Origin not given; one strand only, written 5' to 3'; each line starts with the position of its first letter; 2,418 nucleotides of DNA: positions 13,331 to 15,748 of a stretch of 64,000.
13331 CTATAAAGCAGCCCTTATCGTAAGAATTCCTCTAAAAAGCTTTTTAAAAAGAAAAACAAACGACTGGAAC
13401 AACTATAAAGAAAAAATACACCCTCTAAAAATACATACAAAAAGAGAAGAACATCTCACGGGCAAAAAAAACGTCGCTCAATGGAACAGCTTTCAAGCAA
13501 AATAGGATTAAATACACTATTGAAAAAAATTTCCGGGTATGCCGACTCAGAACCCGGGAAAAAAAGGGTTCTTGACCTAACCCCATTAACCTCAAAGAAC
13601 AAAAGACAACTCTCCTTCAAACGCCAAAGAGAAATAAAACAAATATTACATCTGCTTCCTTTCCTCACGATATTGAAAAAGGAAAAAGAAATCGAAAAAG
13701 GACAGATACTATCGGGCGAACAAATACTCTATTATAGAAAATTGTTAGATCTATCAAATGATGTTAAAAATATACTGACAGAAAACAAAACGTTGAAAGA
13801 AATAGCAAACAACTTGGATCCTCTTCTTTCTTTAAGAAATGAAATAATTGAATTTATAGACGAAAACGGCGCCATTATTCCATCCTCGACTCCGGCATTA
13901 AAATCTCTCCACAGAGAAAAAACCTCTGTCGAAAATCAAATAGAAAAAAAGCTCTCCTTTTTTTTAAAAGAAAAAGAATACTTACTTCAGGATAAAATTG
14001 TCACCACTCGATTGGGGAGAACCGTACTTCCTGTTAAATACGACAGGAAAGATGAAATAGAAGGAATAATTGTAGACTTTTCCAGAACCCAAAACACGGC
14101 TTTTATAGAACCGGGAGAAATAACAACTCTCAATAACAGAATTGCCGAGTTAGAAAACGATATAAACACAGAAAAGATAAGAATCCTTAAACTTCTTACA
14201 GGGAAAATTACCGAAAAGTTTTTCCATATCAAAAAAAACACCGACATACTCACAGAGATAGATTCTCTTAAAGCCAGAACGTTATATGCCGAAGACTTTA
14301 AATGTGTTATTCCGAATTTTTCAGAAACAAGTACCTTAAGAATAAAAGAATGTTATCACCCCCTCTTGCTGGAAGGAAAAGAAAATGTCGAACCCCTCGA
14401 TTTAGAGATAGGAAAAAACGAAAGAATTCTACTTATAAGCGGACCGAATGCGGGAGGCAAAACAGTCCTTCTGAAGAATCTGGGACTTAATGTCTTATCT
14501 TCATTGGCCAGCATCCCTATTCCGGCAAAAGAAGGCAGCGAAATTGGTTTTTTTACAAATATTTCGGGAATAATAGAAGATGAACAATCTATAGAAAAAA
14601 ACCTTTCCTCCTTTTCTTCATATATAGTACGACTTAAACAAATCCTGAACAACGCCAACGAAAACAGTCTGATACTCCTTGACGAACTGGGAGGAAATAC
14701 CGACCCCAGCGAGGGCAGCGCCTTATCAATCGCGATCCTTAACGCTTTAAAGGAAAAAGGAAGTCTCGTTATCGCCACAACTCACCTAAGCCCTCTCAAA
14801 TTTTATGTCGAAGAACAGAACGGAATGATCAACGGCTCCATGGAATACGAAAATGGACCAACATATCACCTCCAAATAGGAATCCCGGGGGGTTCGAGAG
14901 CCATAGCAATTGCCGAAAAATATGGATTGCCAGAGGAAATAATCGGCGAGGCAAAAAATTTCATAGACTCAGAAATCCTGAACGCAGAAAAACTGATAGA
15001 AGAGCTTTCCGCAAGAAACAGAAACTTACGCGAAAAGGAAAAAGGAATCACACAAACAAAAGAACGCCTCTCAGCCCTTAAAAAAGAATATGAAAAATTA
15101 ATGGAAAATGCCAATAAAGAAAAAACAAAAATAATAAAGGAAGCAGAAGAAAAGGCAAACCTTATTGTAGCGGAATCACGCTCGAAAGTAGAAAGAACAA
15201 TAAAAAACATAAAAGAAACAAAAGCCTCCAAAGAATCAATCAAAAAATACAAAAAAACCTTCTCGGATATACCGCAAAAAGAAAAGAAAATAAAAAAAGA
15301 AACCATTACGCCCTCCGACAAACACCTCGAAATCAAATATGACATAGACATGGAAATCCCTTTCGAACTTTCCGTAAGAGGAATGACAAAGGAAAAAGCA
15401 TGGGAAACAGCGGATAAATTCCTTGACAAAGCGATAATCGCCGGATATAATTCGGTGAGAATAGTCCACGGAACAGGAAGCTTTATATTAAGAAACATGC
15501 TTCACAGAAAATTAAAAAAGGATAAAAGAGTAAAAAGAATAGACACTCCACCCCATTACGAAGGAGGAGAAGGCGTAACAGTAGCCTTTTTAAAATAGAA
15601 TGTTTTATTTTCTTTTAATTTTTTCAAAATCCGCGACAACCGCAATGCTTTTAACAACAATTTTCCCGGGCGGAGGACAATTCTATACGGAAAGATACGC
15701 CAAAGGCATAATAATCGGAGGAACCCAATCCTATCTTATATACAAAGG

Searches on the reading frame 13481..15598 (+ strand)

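Call 68: search_protein_families(library=pfam, proteins=[window:13481-15598:+], max_evalue=0.00001)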
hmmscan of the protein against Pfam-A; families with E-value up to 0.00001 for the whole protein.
window:13481-15598:+ (705 aa): 2 families
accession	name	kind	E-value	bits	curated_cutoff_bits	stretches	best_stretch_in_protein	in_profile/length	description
PF00488.27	MutS_V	-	1.4e-23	84.3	30.2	1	318-495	2-184/188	MutS domain V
PF01713.27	Smr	-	7.5e-19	68.1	25.7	1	631-705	2-77/77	Smr domain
